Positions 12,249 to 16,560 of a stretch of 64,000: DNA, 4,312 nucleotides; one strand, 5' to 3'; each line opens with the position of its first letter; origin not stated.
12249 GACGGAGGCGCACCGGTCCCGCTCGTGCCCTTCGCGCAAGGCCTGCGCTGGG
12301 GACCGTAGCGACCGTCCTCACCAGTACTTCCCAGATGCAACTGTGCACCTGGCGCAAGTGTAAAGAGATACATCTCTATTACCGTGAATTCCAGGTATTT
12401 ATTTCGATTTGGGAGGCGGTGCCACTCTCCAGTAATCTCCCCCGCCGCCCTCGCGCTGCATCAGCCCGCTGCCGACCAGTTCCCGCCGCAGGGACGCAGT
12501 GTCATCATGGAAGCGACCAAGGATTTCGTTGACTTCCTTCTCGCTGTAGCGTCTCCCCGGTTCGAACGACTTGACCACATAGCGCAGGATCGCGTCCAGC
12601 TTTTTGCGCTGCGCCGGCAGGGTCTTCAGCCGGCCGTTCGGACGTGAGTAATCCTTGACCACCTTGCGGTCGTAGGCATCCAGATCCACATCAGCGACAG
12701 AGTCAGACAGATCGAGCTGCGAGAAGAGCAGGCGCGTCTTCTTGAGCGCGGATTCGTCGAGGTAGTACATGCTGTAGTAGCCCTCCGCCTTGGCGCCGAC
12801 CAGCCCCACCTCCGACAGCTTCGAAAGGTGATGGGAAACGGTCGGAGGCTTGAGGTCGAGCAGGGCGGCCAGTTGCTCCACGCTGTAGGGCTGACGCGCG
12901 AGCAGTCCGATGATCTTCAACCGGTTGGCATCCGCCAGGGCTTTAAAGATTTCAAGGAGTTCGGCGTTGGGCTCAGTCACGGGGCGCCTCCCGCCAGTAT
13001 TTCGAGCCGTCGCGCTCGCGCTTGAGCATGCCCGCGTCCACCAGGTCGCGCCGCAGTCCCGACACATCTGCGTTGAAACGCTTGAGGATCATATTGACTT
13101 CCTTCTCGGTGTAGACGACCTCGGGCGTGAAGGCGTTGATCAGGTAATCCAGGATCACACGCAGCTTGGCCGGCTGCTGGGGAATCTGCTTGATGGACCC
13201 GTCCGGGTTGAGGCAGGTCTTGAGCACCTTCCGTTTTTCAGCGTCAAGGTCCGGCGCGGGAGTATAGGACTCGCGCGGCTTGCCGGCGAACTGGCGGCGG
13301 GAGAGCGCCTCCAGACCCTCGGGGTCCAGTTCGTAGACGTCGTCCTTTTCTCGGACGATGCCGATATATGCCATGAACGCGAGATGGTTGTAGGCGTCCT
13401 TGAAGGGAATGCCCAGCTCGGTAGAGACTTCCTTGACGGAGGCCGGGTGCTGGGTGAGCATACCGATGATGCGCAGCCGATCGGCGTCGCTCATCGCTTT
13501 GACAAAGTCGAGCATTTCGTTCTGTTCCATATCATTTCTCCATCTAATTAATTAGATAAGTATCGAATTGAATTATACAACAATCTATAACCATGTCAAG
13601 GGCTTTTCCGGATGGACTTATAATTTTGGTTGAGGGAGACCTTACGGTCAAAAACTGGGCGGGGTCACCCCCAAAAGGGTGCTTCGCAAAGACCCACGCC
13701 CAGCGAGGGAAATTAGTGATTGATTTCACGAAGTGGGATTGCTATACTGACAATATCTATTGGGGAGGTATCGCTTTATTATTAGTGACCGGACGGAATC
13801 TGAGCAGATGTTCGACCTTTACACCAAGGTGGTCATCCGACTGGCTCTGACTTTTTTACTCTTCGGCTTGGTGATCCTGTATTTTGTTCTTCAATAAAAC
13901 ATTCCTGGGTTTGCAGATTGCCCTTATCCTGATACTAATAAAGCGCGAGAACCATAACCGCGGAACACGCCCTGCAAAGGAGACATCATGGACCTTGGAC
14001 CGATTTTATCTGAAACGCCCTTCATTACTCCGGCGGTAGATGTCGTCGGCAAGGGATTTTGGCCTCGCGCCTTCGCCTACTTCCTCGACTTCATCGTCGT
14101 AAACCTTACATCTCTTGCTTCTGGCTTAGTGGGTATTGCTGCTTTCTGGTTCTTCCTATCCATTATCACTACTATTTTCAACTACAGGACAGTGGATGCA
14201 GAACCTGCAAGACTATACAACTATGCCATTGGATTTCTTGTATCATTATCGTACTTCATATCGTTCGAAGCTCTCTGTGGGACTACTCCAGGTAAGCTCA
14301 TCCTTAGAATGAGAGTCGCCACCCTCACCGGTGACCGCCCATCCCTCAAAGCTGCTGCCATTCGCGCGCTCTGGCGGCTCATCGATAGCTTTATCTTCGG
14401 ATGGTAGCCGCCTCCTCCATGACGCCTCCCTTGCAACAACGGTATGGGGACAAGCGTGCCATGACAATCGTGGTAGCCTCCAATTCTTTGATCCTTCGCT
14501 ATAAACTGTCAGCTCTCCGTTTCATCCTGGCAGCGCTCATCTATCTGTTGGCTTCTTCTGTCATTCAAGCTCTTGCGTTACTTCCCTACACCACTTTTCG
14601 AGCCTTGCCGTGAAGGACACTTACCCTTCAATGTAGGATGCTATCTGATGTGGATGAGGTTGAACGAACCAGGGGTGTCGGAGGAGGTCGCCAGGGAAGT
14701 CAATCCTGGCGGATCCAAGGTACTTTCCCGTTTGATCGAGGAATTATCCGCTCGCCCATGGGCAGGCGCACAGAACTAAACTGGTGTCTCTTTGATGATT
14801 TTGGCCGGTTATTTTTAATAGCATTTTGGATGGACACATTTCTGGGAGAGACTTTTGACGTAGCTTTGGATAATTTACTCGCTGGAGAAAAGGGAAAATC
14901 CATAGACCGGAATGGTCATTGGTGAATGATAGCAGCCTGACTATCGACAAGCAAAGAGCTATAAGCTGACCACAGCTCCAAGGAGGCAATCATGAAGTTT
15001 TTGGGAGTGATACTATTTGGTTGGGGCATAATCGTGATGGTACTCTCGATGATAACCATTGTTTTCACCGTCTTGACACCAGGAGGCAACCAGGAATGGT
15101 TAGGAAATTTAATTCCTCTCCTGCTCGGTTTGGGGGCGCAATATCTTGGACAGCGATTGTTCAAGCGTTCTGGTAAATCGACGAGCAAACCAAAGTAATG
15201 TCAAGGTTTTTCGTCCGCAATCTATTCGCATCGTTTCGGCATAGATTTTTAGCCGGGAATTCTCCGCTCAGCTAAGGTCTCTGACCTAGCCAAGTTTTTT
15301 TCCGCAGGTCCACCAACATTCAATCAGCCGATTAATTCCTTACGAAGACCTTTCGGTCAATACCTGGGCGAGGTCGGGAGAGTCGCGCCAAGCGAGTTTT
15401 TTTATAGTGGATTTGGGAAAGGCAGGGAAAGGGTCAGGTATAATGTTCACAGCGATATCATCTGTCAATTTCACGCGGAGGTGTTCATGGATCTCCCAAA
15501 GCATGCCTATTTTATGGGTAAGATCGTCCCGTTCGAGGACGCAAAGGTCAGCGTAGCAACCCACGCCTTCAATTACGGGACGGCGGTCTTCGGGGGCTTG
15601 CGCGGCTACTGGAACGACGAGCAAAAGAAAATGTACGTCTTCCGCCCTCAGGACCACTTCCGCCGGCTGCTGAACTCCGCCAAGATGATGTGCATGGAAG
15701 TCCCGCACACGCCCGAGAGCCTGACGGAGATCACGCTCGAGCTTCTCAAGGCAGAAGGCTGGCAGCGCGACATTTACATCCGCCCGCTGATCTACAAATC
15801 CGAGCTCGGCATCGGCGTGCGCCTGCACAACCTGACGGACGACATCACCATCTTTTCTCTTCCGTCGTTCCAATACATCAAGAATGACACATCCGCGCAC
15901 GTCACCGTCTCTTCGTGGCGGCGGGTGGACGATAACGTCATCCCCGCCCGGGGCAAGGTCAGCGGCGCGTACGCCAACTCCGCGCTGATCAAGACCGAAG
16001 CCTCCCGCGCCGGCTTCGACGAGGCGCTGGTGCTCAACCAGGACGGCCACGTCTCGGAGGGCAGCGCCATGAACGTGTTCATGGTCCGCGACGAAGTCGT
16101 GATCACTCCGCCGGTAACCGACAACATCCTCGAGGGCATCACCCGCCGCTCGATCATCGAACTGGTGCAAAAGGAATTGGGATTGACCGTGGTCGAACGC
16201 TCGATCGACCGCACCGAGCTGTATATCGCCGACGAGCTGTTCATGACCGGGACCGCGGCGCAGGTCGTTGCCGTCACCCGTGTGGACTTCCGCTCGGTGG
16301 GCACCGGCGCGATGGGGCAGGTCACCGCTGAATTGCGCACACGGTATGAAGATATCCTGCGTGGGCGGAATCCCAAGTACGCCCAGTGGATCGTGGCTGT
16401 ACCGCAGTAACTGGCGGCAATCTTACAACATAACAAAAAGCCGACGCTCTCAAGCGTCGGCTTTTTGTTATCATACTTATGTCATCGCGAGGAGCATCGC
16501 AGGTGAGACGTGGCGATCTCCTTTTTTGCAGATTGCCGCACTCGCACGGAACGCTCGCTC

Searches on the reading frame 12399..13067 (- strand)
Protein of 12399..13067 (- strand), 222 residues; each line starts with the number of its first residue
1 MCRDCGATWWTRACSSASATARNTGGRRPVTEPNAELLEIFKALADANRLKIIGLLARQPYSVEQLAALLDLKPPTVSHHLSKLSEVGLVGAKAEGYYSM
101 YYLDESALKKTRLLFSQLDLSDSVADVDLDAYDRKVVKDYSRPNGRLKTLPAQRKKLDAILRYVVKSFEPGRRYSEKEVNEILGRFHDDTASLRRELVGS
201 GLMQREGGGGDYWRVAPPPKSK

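Call 20: search_protein_families(library=pfam, proteins=[window:12399-13067:-])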
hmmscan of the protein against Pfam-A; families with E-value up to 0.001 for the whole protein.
window:12399-13067:- (222 aa): 10 families
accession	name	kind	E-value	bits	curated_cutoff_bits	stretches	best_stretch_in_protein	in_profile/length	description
PF09860.14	DUF2087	-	1.5e-26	92.8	22.4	1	146-214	1-69/69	Uncharacterized protein conserved in bacteria (DUF2087)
PF01022.26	HTH_5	-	8.1e-15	54.9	22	1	47-90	2-45/47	Bacterial regulatory protein, arsR family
PF12840.13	HTH_20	-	8.1e-12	45.4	27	1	44-90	1-48/51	Helix-turn-helix domain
PF09339.16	HTH_IclR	-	5.5e-05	23.3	22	1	50-90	6-48/52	IclR helix-turn-helix domain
PF01325.25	Fe_dep_repress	-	5.8e-05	23.7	26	1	60-91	22-53/60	Iron dependent repressor, N-terminal DNA binding domain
PF13545.12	HTH_Crp_2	-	7.4e-05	23.1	27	1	58-110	20-69/70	Crp-like helix-turn-helix domain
PF25213.1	HVO_A0261_N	-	0.00025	21.3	35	1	47-99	11-62/86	HVO_A0261 N-terminal domain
PF13412.12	HTH_24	-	0.00054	19.9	21.9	0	46-90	2-47/48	Winged helix-turn-helix DNA-binding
PF21476.4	PF0610-like_N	-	0.0006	20.4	33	0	49-82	3-36/50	PF0610-like, N-terminal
PF25212.1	HVO_A0114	-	0.00074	19.7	27.6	0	41-96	17-72/84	HVO_A0114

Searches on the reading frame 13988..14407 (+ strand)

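Call 21: search_protein_families(library=pfam, proteins=[window:13988-14407:+])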
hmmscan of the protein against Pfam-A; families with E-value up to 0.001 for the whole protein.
window:13988-14407:+ (139 aa): 1 family
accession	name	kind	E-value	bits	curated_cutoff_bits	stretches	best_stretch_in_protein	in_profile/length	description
PF06271.18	RDD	-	1.5e-13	51.7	24.1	1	23-133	3-105/137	RDD family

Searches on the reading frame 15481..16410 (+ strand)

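Call 20: search_protein_families(library=pfam, proteins=[window:15481-16410:+])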
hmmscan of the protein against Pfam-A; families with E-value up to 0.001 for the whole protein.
window:15481-16410:+ (309 aa): 1 family
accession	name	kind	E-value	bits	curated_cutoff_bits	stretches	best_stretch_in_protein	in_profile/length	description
PF01063.24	Aminotran_4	-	8.3e-48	163.6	28.5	1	53-268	13-223/223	Amino-transferase class IV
